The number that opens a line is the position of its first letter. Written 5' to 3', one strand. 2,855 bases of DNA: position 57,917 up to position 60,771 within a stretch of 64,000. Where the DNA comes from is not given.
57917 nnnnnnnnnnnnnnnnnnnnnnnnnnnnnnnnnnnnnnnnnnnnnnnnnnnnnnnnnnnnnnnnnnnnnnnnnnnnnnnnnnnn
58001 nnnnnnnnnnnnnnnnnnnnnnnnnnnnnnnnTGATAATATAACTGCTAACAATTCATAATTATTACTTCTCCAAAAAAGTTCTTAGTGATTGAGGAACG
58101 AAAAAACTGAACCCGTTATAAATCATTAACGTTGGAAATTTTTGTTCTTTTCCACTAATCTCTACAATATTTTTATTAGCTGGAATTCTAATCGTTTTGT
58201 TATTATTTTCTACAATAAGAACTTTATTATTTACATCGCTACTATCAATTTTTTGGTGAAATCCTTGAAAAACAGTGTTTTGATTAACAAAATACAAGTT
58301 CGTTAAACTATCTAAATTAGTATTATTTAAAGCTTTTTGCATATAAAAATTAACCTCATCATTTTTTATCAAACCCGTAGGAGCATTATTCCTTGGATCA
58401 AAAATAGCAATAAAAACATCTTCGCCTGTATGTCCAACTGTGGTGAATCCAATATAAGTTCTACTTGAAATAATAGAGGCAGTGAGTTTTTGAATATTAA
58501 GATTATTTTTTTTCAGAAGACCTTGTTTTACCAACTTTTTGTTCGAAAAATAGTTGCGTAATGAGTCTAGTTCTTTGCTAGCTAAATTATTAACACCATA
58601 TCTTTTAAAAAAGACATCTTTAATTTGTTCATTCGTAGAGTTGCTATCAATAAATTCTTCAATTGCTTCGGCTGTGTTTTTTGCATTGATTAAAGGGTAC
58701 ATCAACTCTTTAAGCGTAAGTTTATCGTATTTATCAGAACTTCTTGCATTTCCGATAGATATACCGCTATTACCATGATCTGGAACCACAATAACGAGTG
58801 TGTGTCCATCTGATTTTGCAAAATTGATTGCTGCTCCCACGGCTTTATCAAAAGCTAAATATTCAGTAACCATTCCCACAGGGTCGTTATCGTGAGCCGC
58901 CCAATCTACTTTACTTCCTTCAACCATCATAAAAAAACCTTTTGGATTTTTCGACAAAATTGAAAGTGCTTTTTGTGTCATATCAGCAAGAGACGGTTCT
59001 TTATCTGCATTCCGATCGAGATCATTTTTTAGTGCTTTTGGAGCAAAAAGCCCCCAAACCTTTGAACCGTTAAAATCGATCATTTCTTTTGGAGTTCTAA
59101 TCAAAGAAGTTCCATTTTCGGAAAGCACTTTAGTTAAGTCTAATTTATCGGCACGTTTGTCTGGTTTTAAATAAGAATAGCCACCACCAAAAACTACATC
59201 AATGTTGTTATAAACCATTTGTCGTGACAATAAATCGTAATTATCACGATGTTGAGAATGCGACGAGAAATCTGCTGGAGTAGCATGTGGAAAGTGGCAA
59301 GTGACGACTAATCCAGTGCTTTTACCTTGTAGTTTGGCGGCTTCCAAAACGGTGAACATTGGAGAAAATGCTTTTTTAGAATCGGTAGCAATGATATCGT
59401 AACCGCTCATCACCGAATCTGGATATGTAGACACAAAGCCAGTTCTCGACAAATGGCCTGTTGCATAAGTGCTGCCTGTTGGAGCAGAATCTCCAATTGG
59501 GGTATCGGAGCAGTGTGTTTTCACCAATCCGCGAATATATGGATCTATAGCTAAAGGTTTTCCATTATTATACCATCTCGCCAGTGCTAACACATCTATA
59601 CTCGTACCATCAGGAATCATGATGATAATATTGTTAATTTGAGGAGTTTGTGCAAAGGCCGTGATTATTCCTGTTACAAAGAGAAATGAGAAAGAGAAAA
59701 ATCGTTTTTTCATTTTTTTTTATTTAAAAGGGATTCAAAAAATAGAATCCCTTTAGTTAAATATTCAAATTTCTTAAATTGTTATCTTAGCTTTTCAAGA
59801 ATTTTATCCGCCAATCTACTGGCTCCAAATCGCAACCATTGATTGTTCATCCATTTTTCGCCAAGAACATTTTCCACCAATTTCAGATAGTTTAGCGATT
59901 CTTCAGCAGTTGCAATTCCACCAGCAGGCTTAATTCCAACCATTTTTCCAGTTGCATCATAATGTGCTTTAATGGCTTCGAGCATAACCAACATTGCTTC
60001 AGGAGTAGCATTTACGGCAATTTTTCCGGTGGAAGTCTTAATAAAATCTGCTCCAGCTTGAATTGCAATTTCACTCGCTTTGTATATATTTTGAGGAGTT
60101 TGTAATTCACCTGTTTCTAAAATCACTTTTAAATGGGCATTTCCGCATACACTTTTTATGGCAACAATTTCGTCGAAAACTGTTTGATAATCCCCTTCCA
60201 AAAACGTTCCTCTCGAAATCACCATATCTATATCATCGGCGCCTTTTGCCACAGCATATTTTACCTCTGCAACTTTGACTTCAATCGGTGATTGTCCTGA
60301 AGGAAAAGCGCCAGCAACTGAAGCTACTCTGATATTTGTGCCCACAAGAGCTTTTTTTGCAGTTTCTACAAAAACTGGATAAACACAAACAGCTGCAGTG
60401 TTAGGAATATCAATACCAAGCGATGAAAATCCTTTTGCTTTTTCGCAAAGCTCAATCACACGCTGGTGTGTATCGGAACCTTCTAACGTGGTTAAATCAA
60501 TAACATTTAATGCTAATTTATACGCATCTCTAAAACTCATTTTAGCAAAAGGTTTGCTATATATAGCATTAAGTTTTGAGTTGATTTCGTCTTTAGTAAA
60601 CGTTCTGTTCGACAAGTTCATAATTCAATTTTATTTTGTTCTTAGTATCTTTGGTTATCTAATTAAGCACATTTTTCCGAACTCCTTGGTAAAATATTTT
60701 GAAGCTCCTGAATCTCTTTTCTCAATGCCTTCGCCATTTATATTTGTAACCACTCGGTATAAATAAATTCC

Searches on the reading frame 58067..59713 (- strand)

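Call 37: search_protein_families(library=pfam, proteins=[window:58067-59713:-], max_evalue=0.0001)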
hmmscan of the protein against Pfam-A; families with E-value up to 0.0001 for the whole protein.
window:58067-59713:- (549 aa): 2 families
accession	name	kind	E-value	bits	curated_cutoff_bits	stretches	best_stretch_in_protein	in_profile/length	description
PF00245.25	Alk_phosphatase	-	1.5e-73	248.6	24.4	1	27-462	2-421/423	Alkaline phosphatase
PF01676.23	Metalloenzyme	-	8.1e-06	26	24.3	1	238-316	127-203/252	Metalloenzyme superfamily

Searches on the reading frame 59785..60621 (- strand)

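Call 37: search_protein_families(library=pfam, proteins=[window:59785-60621:-], max_evalue=0.0001)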
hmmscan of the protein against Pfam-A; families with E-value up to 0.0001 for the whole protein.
window:59785-60621:- (279 aa): 1 family
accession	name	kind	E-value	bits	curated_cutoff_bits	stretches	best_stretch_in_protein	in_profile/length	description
PF01791.15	DeoC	-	5.2e-27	95.4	23.8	1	39-242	4-204/229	DeoC/LacD family aldolase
